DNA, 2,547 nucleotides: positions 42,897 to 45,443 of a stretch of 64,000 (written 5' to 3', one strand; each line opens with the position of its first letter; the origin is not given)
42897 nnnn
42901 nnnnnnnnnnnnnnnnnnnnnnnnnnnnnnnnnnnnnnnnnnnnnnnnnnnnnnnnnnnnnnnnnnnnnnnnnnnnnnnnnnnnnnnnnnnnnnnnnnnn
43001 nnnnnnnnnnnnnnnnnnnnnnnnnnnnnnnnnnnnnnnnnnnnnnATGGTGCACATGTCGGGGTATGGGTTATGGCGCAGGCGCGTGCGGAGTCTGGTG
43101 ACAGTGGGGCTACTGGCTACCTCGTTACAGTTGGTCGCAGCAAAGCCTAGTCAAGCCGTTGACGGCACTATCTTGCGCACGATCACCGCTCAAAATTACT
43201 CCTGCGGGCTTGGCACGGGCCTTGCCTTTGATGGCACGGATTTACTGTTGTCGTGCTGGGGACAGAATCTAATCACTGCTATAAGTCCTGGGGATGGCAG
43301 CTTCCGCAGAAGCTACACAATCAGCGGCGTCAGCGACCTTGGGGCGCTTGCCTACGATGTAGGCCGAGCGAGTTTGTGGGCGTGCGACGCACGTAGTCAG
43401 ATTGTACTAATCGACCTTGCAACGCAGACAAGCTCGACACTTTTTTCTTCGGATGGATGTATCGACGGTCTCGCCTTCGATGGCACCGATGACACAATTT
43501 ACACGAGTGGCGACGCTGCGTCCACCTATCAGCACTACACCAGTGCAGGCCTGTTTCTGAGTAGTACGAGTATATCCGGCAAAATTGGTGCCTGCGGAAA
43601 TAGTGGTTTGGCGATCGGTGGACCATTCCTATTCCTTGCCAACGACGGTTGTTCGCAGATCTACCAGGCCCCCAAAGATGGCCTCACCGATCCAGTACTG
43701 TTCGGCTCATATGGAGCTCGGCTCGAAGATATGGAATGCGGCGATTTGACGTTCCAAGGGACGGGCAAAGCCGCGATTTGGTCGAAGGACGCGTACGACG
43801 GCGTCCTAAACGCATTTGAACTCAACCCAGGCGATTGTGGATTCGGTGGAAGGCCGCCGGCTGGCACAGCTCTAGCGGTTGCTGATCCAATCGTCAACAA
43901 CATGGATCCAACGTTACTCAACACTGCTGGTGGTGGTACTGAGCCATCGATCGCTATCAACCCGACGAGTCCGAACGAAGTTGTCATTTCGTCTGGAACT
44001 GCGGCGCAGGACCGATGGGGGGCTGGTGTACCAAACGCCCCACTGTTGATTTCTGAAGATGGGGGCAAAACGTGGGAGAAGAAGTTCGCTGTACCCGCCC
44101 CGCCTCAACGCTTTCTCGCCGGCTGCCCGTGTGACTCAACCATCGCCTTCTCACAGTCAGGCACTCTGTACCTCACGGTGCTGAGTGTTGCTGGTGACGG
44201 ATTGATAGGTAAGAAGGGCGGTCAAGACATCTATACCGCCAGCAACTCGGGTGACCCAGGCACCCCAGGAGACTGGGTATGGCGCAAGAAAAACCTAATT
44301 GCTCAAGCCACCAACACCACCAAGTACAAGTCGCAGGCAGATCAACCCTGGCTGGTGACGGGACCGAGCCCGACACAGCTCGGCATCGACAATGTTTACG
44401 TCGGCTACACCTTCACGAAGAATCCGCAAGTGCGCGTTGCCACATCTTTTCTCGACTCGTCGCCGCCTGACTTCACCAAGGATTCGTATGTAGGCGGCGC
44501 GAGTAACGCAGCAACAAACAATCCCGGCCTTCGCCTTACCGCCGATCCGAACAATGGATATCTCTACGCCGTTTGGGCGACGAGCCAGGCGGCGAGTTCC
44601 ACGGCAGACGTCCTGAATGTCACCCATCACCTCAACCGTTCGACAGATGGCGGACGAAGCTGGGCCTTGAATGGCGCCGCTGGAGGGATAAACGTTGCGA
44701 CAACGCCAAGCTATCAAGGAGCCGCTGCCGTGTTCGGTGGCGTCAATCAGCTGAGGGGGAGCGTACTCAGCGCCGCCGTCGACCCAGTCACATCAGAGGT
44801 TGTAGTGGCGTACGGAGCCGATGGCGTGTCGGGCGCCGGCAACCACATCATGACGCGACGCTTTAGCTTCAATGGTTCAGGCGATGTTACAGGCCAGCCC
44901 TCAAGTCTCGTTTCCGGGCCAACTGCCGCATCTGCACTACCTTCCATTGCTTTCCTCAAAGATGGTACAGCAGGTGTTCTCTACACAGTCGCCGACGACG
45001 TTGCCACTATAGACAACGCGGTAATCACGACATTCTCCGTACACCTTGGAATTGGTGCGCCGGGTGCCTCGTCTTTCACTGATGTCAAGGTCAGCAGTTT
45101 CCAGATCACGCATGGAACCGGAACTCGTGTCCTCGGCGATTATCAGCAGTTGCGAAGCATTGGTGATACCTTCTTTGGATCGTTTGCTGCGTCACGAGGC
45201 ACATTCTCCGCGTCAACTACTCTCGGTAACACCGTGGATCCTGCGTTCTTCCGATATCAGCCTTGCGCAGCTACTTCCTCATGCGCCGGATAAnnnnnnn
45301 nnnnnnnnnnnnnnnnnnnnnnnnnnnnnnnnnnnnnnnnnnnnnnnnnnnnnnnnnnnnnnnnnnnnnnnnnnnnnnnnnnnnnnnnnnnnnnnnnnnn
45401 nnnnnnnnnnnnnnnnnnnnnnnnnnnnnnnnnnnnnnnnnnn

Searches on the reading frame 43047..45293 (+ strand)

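Call 78: search_protein_families(library=pfam, proteins=[window:43047-45293:+], max_evalue=0.001)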
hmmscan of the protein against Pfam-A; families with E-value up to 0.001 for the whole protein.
window:43047-45293:+ (748 aa): 1 family
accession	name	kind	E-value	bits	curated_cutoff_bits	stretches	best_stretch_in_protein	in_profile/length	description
PF02012.26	BNR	-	7.5e-05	22.6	27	0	335-345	2-12/12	BNR/Asp-box repeat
